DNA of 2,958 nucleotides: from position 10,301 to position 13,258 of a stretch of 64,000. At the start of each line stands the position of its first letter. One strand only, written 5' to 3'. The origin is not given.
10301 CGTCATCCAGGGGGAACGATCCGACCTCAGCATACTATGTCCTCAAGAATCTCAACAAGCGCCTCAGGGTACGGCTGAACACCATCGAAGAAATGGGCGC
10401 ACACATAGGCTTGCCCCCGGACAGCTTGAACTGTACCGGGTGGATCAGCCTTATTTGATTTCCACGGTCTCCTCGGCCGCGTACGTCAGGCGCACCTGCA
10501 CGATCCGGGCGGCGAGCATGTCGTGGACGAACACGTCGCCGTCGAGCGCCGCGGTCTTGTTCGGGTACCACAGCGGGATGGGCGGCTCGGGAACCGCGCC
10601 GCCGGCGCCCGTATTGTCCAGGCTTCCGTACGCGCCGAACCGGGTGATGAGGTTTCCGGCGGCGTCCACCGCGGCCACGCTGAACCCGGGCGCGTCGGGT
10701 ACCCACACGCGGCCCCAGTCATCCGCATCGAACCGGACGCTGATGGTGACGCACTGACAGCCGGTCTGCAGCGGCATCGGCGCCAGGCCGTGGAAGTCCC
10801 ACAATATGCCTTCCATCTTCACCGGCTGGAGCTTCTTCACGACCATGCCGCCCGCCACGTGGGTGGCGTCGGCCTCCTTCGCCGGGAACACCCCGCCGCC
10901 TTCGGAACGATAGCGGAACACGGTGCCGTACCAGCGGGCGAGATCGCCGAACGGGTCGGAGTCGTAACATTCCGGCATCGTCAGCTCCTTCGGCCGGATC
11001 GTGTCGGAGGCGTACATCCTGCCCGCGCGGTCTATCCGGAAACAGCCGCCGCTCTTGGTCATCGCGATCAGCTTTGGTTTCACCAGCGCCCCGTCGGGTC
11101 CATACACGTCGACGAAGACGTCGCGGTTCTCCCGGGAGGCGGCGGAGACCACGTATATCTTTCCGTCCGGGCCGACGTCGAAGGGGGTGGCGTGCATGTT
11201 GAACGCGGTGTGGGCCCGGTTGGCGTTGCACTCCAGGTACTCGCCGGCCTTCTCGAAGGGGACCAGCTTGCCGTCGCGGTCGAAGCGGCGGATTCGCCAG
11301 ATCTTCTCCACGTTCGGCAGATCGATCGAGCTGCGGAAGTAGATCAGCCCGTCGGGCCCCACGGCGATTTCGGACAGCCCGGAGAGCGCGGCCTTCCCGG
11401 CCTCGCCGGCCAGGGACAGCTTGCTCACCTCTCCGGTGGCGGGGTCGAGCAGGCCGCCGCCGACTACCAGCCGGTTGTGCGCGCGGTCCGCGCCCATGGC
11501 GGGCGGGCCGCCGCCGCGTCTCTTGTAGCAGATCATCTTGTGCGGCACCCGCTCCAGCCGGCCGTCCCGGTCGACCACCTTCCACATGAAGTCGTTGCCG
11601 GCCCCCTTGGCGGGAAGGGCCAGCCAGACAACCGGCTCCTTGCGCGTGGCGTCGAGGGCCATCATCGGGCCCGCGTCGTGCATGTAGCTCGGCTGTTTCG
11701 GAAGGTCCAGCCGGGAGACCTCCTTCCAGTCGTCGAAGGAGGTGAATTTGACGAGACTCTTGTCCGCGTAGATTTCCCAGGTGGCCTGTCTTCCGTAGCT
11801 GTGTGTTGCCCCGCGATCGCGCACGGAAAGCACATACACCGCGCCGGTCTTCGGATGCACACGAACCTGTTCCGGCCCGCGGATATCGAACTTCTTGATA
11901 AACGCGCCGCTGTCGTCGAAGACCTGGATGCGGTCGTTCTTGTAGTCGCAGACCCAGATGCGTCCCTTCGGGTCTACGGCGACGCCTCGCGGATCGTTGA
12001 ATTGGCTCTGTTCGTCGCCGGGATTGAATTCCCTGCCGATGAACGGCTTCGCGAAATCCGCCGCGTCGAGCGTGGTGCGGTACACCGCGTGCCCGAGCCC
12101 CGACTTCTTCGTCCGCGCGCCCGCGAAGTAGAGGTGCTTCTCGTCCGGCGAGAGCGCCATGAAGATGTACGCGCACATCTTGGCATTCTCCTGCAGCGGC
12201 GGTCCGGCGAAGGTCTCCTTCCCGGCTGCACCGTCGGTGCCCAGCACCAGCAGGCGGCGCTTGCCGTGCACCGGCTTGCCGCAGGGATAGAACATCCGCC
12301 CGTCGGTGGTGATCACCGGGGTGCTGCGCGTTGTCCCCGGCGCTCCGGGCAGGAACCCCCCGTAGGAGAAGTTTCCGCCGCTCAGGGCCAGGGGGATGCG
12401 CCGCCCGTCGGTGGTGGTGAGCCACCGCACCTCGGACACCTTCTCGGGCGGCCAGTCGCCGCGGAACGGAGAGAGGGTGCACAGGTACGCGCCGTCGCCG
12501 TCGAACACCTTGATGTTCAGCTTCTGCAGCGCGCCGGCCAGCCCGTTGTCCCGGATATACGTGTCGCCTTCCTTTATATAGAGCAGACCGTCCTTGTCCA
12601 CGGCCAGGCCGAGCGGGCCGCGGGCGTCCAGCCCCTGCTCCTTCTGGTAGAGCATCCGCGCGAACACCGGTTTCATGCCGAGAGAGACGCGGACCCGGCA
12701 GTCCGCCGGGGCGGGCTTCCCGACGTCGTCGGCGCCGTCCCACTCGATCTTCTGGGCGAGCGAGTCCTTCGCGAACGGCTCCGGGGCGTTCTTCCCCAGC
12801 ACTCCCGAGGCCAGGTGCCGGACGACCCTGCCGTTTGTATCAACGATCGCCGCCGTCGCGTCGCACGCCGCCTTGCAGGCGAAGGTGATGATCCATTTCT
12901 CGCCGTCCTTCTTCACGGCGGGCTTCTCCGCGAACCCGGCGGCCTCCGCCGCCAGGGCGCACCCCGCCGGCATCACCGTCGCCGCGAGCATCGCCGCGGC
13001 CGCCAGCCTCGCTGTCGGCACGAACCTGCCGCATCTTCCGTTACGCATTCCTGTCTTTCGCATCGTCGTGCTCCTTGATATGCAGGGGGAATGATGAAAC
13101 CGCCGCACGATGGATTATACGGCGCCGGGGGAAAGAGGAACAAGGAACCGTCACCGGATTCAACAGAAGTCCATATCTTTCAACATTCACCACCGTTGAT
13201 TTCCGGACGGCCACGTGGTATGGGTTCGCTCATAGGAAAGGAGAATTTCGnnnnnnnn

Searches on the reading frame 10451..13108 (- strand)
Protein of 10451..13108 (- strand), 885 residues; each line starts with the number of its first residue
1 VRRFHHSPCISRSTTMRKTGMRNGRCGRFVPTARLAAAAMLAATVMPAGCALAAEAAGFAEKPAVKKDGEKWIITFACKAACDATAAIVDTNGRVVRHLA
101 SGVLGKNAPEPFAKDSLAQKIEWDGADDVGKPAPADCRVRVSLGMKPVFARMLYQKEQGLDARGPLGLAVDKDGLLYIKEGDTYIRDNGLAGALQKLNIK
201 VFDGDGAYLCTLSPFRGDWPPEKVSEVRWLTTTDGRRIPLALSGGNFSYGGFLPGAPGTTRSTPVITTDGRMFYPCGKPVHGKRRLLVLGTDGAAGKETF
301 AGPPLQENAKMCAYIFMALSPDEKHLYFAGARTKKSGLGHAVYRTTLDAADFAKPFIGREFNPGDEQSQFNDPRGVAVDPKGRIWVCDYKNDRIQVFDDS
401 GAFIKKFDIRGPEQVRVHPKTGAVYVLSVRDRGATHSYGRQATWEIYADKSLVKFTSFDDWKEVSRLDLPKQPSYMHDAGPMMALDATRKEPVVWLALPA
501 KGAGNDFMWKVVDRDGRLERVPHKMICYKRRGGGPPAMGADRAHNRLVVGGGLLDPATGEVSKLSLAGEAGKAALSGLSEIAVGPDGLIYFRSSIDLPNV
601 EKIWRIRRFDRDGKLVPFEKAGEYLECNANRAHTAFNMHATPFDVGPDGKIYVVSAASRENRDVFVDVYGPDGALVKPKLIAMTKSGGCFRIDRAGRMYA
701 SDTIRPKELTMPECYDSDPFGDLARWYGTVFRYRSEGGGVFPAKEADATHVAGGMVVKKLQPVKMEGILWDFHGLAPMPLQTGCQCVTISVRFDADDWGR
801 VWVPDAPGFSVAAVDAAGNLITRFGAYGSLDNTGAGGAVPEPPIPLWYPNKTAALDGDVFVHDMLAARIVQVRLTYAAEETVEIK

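Call 30: search_protein_families(library=pfam, proteins=[window:10451-13108:-], max_evalue=0.0001)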
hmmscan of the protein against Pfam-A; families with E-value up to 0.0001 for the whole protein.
window:10451-13108:- (885 aa): 3 families
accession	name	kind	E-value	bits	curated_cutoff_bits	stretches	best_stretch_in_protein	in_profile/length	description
PF01436.27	NHL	-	1.2e-11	44.5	20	1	370-397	1-28/28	NHL repeat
PF08450.18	SGL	-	4.7e-07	30.1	26.3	1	317-409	139-222/246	SMP-30/Gluconolactonase/LRE-like region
PF25021.1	TEN_NHL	-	2.7e-05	23.8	27.1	0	367-401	138-170/357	Teneurin NHL domain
